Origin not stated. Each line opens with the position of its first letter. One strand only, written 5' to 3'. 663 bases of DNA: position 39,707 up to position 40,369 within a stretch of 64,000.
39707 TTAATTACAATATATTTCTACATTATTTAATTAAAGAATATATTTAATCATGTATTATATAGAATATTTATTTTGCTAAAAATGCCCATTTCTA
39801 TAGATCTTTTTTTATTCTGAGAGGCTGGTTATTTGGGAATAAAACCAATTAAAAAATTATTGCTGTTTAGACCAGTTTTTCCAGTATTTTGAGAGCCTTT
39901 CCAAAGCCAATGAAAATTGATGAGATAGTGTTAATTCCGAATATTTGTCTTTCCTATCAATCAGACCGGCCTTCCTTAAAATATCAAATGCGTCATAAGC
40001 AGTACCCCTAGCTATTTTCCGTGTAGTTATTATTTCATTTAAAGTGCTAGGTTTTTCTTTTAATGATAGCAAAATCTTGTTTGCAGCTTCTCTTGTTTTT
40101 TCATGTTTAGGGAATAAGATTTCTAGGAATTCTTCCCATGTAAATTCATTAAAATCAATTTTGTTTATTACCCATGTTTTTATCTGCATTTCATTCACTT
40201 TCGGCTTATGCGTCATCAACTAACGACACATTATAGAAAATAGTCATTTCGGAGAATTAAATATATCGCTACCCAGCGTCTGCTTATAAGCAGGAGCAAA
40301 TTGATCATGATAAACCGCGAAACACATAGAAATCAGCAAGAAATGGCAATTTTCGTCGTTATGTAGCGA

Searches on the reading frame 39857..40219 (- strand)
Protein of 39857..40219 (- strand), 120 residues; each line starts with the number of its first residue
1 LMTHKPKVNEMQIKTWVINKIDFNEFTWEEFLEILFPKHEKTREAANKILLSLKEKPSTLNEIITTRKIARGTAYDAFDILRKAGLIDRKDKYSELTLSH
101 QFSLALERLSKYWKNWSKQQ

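Call 7: search_protein_families(library=pfam, proteins=[window:39857-40219:-], max_evalue=0.01)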
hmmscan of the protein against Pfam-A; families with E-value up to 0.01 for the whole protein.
window:39857-40219:- (120 aa): 3 families
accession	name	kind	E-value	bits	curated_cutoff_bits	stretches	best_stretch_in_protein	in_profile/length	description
PF01022.26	HTH_5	-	0.00066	19.9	22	1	47-88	5-46/47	Bacterial regulatory protein, arsR family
PF07734.18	FBA_1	-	0.0021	18.4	21.1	1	9-45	68-104/162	F-box associated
PF01978.25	TrmB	-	0.0021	18.3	25.6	1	53-91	18-56/68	Sugar-specific transcriptional regulator TrmB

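Call 25: find_homologous_proteins(query=window:39857-40219:-, max_evalue=0.001)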
Query window:39857-40219:- (120 aa): 21 proteins with E <= 0.001 among 26 candidates.
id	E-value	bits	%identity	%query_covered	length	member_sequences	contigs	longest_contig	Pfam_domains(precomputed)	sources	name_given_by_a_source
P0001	7.2e-71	254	99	99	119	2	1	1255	-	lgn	-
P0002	3.6e-52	193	82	88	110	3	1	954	PF27297.1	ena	-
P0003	1.4e-46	176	72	92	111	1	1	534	-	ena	-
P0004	1.1e-45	173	71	91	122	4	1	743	PF27297.1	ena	-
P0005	1.3e-43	166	70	91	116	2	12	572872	PF27297.1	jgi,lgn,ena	jgi:predicted transcriptional regulator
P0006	3.2e-43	165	69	92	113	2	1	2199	-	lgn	-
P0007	2.5e-42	162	67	91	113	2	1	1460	-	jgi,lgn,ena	-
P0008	3.8e-41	158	62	92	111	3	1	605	-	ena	-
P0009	4.3e-41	158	69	90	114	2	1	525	PF27297.1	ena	-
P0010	4.5e-41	158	60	92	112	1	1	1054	-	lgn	-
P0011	1.2e-40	156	64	92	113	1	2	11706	-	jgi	jgi:predicted transcriptional regulator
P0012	1.7e-40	156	62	91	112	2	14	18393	-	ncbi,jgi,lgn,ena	-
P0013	2.5e-40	155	62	92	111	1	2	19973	-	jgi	-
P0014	3.1e-40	155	60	92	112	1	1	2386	-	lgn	-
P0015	1.0e-39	153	62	92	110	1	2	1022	-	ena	-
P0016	1.3e-39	153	61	92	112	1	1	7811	-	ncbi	ncbi:MAG: hypothetical protein QXY45_04020 [Candidatus Aenigmatarchaeota archaeon]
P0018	2.3e-39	152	65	91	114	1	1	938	PF27297.1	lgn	-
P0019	5.9e-39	151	60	92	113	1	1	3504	-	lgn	-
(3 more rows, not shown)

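Call 26: find_encoding_contigs(protein=P0005, flank=10000, max_places=4)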
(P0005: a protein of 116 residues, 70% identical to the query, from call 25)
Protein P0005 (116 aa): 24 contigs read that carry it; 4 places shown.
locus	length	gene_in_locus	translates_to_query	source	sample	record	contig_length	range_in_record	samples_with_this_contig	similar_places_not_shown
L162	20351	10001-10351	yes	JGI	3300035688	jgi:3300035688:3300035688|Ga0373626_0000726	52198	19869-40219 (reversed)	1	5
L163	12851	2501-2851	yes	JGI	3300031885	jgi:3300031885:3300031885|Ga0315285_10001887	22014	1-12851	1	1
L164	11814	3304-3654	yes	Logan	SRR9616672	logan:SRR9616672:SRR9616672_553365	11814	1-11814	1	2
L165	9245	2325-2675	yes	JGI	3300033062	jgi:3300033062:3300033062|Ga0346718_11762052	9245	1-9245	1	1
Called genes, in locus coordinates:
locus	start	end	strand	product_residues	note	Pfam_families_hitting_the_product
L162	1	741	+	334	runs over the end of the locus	PF02881:SRP54_N, PF00448:SRP54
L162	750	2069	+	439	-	PF02881:SRP54_N, PF00448:SRP54, PF01656:CbiA (weak), PF02978:SRP_SPB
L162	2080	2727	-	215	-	PF01694:Rhomboid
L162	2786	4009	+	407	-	PF22023:Pus10_THUMP_arc, PF21238:Pus10_C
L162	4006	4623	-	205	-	PF00702:Hydrolase, PF13419:HAD_2, PF13242:Hydrolase_like (faint)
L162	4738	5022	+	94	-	PF01157:Ribosomal_L21e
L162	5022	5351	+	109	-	PF03874:RNA_pol_Rpb4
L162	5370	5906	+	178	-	PF04919:DUF655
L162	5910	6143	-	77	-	-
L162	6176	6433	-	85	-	PF00736:EF1_GNE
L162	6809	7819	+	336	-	PF01380:SIS, PF10432:bact-PGI_C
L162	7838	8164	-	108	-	PF07883:Cupin_2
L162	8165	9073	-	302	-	PF13691:Lactamase_B_4 (faint), PF23023:Anti-Pycsar_Apyc1, PF00753:Lactamase_B (weak), PF12706:Lactamase_B_2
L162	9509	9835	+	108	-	-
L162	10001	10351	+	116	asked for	PF27297:AF_0843 (weak)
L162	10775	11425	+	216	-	PF00406:ADK, PF13207:AAA_17, PF05191:ADK_lid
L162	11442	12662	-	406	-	PF00162:PGK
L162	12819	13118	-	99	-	-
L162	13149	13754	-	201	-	PF04250:DUF429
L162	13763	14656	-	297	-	PF00557:Peptidase_M24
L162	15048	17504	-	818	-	PF03104:DNA_pol_B_exo1, PF13482:RNase_H_2, PF10108:DNA_pol_B_exo2, PF00136:DNA_pol_B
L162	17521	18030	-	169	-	PF04307:YdjM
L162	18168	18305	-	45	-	-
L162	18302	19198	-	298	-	PF12706:Lactamase_B_2 (faint)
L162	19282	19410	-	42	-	-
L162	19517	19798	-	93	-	-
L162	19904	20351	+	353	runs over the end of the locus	PF04055:Radical_SAM, PF13353:Fer4_12, PF26257:DUF8061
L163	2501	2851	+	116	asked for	PF27297:AF_0843 (weak)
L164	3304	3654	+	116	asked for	PF27297:AF_0843 (weak)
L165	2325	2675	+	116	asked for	PF27297:AF_0843 (weak)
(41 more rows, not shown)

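Call 27: find_encoding_contigs(protein=P0012, flank=10000, max_places=4)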
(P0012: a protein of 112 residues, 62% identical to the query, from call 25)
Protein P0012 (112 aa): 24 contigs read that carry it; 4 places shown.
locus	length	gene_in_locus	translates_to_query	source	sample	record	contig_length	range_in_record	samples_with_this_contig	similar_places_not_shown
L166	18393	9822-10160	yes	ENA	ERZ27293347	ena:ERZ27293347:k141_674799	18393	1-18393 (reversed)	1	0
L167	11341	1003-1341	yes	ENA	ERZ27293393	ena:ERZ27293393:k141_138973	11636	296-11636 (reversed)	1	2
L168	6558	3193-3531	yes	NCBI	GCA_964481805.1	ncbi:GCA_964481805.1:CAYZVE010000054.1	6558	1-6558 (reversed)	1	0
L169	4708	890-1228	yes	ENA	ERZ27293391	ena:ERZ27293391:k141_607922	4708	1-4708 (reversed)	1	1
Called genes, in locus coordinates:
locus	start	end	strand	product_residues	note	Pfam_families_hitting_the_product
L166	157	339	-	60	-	-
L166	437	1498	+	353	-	PF01609:DDE_Tnp_1 (weak)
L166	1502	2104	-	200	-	-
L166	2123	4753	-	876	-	-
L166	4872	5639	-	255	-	PF00142:Fer4_NifH (faint), PF01656:CbiA, PF06564:CBP_BcsQ (weak), PF10609:ParA, PF13614:AAA_31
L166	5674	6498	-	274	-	PF00483:NTP_transferase, PF12804:NTP_transf_3 (weak)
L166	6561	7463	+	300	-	PF03721:UDPG_MGDP_dh_N, PF00984:UDPG_MGDP_dh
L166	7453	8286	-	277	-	PF00056:Ldh_1_N, PF02866:Ldh_1_C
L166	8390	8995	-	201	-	PF03050:DDE_Tnp_IS66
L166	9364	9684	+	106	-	-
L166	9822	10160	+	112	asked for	-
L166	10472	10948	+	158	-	PF00293:NUDIX, PF14815:NUDIX_4 (weak)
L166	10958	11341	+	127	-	PF02643:DUF192 (weak)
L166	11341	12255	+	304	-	PF01073:3Beta_HSD, PF01370:Epimerase, PF02719:Polysacc_synt_2, PF04321:RmlD_sub_bind, PF07993:NAD_binding_4 (faint), PF16363:GDP_Man_Dehyd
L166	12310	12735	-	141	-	PF01850:PIN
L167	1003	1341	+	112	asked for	-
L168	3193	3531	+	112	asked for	-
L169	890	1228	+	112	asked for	-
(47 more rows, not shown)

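Call 28: find_encoding_contigs(protein=P0013, flank=10000, max_places=3)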
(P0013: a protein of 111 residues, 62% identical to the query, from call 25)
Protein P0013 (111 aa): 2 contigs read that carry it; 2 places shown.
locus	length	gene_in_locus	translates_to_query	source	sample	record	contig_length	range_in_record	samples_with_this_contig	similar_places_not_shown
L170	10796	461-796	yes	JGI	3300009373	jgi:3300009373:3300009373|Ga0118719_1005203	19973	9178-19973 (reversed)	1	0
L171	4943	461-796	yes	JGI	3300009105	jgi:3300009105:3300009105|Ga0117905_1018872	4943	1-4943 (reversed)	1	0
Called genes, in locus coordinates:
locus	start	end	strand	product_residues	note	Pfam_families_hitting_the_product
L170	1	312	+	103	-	?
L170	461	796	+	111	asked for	-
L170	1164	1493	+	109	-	PF02643:DUF192 (weak)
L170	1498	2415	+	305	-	PF01073:3Beta_HSD, PF01370:Epimerase, PF02719:Polysacc_synt_2, PF04321:RmlD_sub_bind, PF07993:NAD_binding_4 (faint), PF16363:GDP_Man_Dehyd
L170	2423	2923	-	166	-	PF00160:Pro_isomerase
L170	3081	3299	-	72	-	-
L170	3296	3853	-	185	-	-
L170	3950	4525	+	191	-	PF00334:NDK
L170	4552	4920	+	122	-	-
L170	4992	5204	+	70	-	-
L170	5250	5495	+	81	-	PF00462:Glutaredoxin, PF05768:Glrx-like (weak), PF13417:GST_N_3 (weak)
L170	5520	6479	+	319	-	PF00890:FAD_binding_2 (faint), PF01134:GIDA (faint), PF01266:DAO (faint), PF01494:FAD_binding_3 (faint), PF01946:Thi4 (weak), PF07992:Pyr_redox_2, PF13738:Pyr_redox_3, PF00070:Pyr_redox, +3 more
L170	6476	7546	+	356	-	PF02812:ELFV_dehydrog_N, PF00208:ELFV_dehydrog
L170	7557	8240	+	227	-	PF20143:NAD_kinase_C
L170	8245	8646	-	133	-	-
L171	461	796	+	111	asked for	-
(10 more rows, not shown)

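Call 29: find_encoding_contigs(protein=P0011, flank=10000, max_places=3)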
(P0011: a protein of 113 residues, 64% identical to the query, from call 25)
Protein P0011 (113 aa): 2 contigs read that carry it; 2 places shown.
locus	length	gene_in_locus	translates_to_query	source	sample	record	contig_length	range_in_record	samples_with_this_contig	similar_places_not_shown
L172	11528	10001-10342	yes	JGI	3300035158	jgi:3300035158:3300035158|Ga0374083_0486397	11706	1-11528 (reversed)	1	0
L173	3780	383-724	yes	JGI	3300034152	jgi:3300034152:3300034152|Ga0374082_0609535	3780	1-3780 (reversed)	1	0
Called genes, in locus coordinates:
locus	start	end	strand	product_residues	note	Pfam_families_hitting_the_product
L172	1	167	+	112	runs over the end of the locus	PF03874:RNA_pol_Rpb4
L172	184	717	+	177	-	PF04919:DUF655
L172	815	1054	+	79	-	-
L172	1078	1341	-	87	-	PF00736:EF1_GNE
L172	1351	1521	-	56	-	PF07754:Ribosomal_aS21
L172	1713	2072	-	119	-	-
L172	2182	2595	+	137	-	-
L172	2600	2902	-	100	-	PF13601:HTH_34, PF03551:PadR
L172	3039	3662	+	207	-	-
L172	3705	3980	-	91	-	-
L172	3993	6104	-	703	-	PF01935:DUF87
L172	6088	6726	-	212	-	-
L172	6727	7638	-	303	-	PF13691:Lactamase_B_4 (weak), PF23023:Anti-Pycsar_Apyc1, PF00753:Lactamase_B, PF12706:Lactamase_B_2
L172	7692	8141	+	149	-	-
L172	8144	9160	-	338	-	PF00932:LTD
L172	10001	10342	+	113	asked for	-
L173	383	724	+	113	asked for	-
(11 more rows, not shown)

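Call 38: search_solved_structures(query=A2, max_evalue=1)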
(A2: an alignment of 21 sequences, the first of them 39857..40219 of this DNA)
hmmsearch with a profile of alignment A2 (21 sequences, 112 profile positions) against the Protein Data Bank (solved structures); distinct sequences matched with E-value up to 1: 17.
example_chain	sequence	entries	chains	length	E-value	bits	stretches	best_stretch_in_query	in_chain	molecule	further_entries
3rd3_A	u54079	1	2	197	0.0039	20.9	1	46-109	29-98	Probable transcriptional regulator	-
4l62_A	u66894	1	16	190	0.0041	20.9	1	46-109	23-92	Transcriptional regulator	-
2l3t_A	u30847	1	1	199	0.0053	20.5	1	8-77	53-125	Transcription elongation factor SPT6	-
3psj_A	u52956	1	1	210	0.0059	20.3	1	8-77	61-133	Transcription elongation factor SPT6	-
3psk_A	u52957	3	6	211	0.006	20.3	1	8-77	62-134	Transcription elongation factor SPT6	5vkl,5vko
6qtc_A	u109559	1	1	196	0.018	18.8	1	8-81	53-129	tSH2 domain of transcription elongation factor Spt6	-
3pjp_A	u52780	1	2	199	0.019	18.7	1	8-81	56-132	Transcription elongation factor SPT6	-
1uly_A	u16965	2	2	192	0.02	18.6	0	33-81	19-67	hypothetical protein PH1932 | hypothetical transcription regulator protein, PH1932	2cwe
6abt_B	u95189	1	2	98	0.042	17.6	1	57-107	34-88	PadR family transcriptional regulator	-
6abq_B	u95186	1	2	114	0.062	17.1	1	57-107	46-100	PadR family transcriptional regulator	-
1ku9_A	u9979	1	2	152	0.11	16.3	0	39-79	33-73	hypothetical protein MJ223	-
7o3d_A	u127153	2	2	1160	0.13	16.1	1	8-77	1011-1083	Transcription elongation factor SPT6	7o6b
3psi_A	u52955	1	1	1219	0.14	15.9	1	8-77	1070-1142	Transcription elongation factor SPT6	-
6azh_A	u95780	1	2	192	0.41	14.4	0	30-70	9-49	TetR family transcriptional regulator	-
4etp_A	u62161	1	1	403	0.46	14.2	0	2-40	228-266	Kinesin-like protein KAR3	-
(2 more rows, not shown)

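Call 43: predict_structure(alignment_id=A2)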
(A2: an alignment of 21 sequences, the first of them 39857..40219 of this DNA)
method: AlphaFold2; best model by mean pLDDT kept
length: 120 residues; sequences in the alignment: 21
mean_pLDDT: 76.0   pTM: 0.66
mean pLDDT of the five models: 76.0, 75.7, 75.7, 74.2, 72.1
residues with pLDDT >= 90: 35; 70-90: 42; 50-70: 29; < 50: 14
segments of 3 or more residues with pLDDT < 50: 1-13
pLDDT, mean of each block of 10 residues (from residue 1): 39 51 67 83 92 88 94 93 86 86 65 66
secondary structure, 60 per line:
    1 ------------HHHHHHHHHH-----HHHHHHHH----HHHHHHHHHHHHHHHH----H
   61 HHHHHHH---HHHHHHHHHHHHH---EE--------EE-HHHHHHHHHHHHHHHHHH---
elements in order: H13-22 H28-35 H40-55 H60-67 H71-83 H100-117

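Call 48: fold_search(model_id=the predicted structure, library=pdb)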
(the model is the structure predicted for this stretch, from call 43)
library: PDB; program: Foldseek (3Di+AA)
matches with E <= 10: 1414; with E <= 0.001: 0
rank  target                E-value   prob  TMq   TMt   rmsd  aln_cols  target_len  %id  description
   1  4em0                  1.5e-02  0.99  0.41  0.34   9.9       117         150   22  staphylococcus aureus MarR in complex with salicylate and kanamycin (released 2013-04-17)
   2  2d1h_B                2.1e-02  1.00  0.49  0.57   5.4       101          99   18  Crystal structure of ST1889 protein from thermoacidophilic archaeon Sulfolobus tokodaii (released 2006-09-05)
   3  3f6o_A                2.5e-02  1.00  0.44  0.52   4.7        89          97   18  Crystal structure of ArsR family transcriptional regulator, RHA00566 (released 2008-11-25)
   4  4ooi_B                3.2e-02  0.98  0.39  0.47   9.4        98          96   14  Reduced HlyU from Vibrio cholerae N16961 (released 2014-12-31)
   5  1bja_A                3.3e-02  0.99  0.41  0.49   7.1        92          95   14  ACTIVATION DOMAIN OF THE PHAGE T4 TRANSCRIPTION FACTOR MOTA (released 1998-11-04)
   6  3f6o_B                3.5e-02  0.99  0.46  0.57   4.3        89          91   19  Crystal structure of ArsR family transcriptional regulator, RHA00566 (released 2008-11-25)
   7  4hbl_B                3.5e-02  0.99  0.43  0.37   9.8       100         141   18  Crystal structure of AbfR of Staphylococcus epidermidis (released 2013-01-02)
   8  1tbx_B                3.5e-02  0.97  0.36  0.45  10.2        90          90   14  Crystal structure of SSV1 F-93 (released 2004-07-13)
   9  4k2e_A                3.8e-02  0.99  0.43  0.52   8.7        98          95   17  HlyU from Vibrio cholerae N16961 (released 2014-04-30)
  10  3jth_B                4.2e-02  1.00  0.42  0.54   6.2        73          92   20  Crystal structure of a transcriptional regulator HlyU from Vibrio vulnificus CMCP6 (released 2010-03-16)
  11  6c28_B                4.2e-02  0.99  0.43  0.38   7.9        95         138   23  Transcriptional repressor, CouR, bound to p-coumaroyl-CoA (released 2018-05-30)
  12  3s2w_G                4.2e-02  0.98  0.43  0.39   9.1       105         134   15  The crystal structure of a MarR transcriptional regulator from Methanosarcina mazei Go1 (released 2011-06-22)
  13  3s2w_E                4.5e-02  1.00  0.43  0.39   6.5        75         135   16  The crystal structure of a MarR transcriptional regulator from Methanosarcina mazei Go1 (released 2011-06-22)
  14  5hs9_A                4.5e-02  0.99  0.41  0.53   8.5        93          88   17  Crystal structure of the quinone-bound YodB from B. subtilis (released 2016-08-17)
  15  1tbx_A                4.5e-02  0.98  0.38  0.46  10.1        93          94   18  Crystal structure of SSV1 F-93 (released 2004-07-13)
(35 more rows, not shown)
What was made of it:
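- F1 is a generic MarR/ArsR-like winged-helix protein (calls 43, 48).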

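Call 50: find_encoding_contigs(protein=P0016, flank=10000, max_places=2)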
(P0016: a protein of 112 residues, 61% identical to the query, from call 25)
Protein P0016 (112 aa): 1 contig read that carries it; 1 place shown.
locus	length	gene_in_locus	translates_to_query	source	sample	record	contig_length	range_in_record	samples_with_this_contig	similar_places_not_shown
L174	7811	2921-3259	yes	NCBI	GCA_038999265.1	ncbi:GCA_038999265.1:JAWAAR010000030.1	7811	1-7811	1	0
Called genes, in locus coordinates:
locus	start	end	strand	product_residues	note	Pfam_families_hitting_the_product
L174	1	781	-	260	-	PF23023:Anti-Pycsar_Apyc1, PF00753:Lactamase_B, PF13691:Lactamase_B_4 (weak), PF12706:Lactamase_B_2 (weak)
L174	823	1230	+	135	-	-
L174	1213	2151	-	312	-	PF00932:LTD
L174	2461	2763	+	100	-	-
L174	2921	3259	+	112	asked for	-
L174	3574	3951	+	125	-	-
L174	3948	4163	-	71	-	-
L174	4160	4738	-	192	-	-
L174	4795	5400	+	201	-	PF00334:NDK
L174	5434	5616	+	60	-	-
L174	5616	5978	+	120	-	-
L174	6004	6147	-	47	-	-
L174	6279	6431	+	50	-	PF04014:MazE_antitoxin (weak)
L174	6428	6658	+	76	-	PF00462:Glutaredoxin, PF13417:GST_N_3, PF13409:GST_N_2 (weak)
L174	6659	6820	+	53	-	PF21349:RUBY_RBDX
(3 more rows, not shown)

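Call 51: find_encoding_contigs(protein=P0019, flank=10000, max_places=2)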
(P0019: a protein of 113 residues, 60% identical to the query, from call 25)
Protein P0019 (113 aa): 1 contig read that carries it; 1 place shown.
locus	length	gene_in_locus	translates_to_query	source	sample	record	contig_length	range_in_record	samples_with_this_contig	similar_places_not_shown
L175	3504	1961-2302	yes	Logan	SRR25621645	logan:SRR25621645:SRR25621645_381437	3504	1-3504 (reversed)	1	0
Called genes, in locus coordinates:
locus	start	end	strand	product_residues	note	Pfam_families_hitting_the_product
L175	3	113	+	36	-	?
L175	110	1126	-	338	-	PF00932:LTD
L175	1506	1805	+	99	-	-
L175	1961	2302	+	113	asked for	-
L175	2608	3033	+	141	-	-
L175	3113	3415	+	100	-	PF02643:DUF192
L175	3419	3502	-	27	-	?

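Call 61: search_protein_families(library=phrogs, proteins=[window:39857-40219:-], max_evalue=0.01)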
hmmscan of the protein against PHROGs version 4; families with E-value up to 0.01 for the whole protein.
window:39857-40219:- (120 aa): 0 families

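Call 62: search_protein_families(library=ncbifam, proteins=[window:39857-40219:-], max_evalue=0.01)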
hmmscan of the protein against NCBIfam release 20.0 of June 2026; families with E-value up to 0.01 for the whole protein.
window:39857-40219:- (120 aa): 2 families
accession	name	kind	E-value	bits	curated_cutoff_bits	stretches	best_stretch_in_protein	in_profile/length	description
NF033789.1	repress_SdpR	subfamily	0.0041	17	100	1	47-92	11-56/79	autorepressor SdpR family transcription factor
NF053660.1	ORF80_fam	equivalog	0.0056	16.5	95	0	46-90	4-49/70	ORF80 family leucine zipper DNA-binding protein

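Call 63: find_homologous_proteins(query=A2, max_evalue=0.001)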
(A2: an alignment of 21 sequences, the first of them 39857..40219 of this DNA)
Query A2 (21 sequences) (120 aa, profile of the alignment): 86 proteins with E <= 0.001 among 3564 candidates.
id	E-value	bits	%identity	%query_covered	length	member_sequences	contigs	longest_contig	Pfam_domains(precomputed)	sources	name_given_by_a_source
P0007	6.7e-60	218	67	91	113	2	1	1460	-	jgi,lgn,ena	-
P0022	2.4e-59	217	58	92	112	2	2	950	-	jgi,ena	-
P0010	3.3e-59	216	60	92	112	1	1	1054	-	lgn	-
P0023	7.3e-59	215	60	91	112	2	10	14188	PF01978.26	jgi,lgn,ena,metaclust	metaclust:\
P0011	7.5e-59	215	64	92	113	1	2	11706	-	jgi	jgi:predicted transcriptional regulator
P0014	1.1e-58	214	60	92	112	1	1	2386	-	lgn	-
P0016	1.2e-58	214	61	92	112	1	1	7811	-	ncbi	ncbi:MAG: hypothetical protein QXY45_04020 [Candidatus Aenigmatarchaeota archaeon]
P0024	1.6e-58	214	61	92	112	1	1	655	-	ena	-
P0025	1.7e-58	214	59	91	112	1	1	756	-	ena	-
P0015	2.8e-58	213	62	92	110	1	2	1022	-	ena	-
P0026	2.9e-58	213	63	91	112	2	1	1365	-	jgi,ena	-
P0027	4.2e-58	213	61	91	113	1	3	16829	-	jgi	jgi:hypothetical protein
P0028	4.3e-58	212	61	91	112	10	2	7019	-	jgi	-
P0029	4.8e-58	212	63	92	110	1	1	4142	-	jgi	jgi:predicted transcriptional regulator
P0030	4.8e-58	212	58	91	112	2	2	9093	-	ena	-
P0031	6.9e-58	212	65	93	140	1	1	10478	PF27297.1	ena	-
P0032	8.9e-58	211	65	93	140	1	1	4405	PF27297.1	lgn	-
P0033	9.3e-58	211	70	91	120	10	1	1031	PF27297.1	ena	-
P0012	9.4e-58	211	62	91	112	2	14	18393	-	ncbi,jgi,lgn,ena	-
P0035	1.0e-57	211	65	93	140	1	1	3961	PF27297.1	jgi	-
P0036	1.1e-57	211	66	93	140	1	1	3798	PF27297.1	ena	-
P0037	1.1e-57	211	65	93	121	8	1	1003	PF27297.1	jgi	-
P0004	1.1e-57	211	71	91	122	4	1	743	PF27297.1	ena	-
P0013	1.7e-57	211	62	92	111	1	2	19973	-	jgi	-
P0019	2.0e-57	210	60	92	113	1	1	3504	-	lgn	-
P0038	2.6e-57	210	58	92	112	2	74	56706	-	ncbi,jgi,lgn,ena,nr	ncbi:MAG: hypothetical protein COY38_02930 [Candidatus Aenigmarchaeota archaeon CG_4_10_14_0_8_um_fi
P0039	4.8e-57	209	65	92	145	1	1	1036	PF27297.1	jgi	-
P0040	5.0e-57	209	65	92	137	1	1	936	PF27297.1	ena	-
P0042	7.8e-57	208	65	92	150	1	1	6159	PF27297.1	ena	-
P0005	8.3e-57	208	70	91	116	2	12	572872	PF27297.1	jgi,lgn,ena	jgi:predicted transcriptional regulator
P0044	9.5e-57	208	64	92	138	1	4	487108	PF27297.1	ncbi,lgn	-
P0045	9.6e-57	208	62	91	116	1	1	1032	PF27297.1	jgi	-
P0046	9.6e-57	208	65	92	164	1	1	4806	PF27297.1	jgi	jgi:hypothetical protein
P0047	9.7e-57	208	65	92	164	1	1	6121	PF27297.1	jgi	-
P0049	1.1e-56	208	68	91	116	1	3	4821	PF27297.1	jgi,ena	-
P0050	1.3e-56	208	64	92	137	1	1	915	PF27297.1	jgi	jgi:hypothetical protein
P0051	2.0e-56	207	64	91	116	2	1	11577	PF27297.1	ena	-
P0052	2.1e-56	207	70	91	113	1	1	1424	PF27297.1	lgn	-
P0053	2.3e-56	207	65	92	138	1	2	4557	PF27297.1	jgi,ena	-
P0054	2.8e-56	207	66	91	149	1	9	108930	PF27297.1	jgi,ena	-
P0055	2.9e-56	207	60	92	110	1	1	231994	-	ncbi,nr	ncbi:hypothetical protein A3K63_00155 [Candidatus Micrarchaeota archaeon RBG_16_49_10]|nr:MAG: hypot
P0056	3.0e-56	207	65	91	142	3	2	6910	PF27297.1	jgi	jgi:predicted transcriptional regulator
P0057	3.1e-56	207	65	92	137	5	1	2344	PF27297.1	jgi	-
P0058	3.8e-56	206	65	92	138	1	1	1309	PF27297.1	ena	-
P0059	4.3e-56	206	62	92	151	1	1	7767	PF27297.1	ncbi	-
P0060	4.3e-56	206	65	92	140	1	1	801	PF27297.1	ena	-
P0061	4.4e-56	206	65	92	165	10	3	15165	PF27297.1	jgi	-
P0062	5.8e-56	206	65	92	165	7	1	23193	PF27297.1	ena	-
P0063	8.2e-56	205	66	90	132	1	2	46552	PF27297.1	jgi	jgi:hypothetical protein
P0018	1.1e-55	205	65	91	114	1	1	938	PF27297.1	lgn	-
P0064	1.3e-55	204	64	93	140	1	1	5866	PF27297.1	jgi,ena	-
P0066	3.2e-55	203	65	93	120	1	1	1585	PF27297.1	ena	-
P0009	3.8e-55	203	69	90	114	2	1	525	PF27297.1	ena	-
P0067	4.3e-55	203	62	93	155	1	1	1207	PF27297.1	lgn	-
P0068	6.1e-55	202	63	91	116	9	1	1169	PF27297.1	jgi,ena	-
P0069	1.8e-54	201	60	92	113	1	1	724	PF27297.1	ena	-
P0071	2.4e-54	200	67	91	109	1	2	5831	PF27297.1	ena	-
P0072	5.0e-54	199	62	92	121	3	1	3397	PF27297.1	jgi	jgi:predicted transcriptional regulator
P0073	9.7e-54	198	67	91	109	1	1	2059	PF27297.1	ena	-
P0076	7.4e-53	196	62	91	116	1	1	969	PF27297.1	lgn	-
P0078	1.4e-52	195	63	92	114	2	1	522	PF27297.1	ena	-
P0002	2.1e-50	188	82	88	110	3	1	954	PF27297.1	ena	-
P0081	4.5e-41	158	67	71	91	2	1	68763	PF27297.1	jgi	-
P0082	1.1e-28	118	59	66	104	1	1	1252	PF27297.1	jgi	-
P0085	7.9e-24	102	45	88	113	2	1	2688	-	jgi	jgi:predicted transcriptional regulator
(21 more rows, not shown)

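Call 64: find_encoding_contigs(protein=P0085, flank=10000, max_places=2)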
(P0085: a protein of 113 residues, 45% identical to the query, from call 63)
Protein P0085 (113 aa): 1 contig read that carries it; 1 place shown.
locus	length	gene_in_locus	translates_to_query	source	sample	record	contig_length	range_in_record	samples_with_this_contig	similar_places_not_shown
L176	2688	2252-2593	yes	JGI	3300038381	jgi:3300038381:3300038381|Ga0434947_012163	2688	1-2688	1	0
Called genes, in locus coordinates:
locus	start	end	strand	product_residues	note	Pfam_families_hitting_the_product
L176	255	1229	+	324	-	PF00752:XPG_N, PF00867:XPG_I, PF01367:5_3_exonuc (weak)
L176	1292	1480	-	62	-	-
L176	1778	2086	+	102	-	-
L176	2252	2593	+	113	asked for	-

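Call 65: find_encoding_contigs(protein=P0038, flank=10000, max_places=3)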
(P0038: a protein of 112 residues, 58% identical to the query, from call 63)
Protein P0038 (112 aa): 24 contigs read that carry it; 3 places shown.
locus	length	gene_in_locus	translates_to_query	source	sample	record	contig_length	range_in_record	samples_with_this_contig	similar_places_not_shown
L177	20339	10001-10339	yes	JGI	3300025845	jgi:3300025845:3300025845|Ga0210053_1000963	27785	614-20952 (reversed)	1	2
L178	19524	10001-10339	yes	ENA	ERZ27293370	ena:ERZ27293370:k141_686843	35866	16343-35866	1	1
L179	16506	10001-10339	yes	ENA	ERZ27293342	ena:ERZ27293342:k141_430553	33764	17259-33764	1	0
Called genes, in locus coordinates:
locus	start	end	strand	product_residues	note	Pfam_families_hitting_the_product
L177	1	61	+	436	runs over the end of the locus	PF02881:SRP54_N, PF00448:SRP54, PF13401:AAA_22 (weak), PF01656:CbiA (weak), PF02978:SRP_SPB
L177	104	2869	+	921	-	PF22023:Pus10_THUMP_arc, PF21238:Pus10_C (weak), PF14890:Intein_splicing, PF21238:Pus10_C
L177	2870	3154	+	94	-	PF01157:Ribosomal_L21e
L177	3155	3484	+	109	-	PF03874:RNA_pol_Rpb4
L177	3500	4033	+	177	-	PF04919:DUF655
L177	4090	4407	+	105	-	-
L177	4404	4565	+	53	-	-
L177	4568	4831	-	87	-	PF00736:EF1_GNE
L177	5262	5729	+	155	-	-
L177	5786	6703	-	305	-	PF13691:Lactamase_B_4 (weak), PF23023:Anti-Pycsar_Apyc1, PF00753:Lactamase_B, PF12706:Lactamase_B_2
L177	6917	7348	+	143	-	-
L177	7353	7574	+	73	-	-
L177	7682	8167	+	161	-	-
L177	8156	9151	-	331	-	PF00932:LTD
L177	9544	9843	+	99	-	-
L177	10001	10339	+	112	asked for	-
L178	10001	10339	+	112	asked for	-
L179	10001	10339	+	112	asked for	-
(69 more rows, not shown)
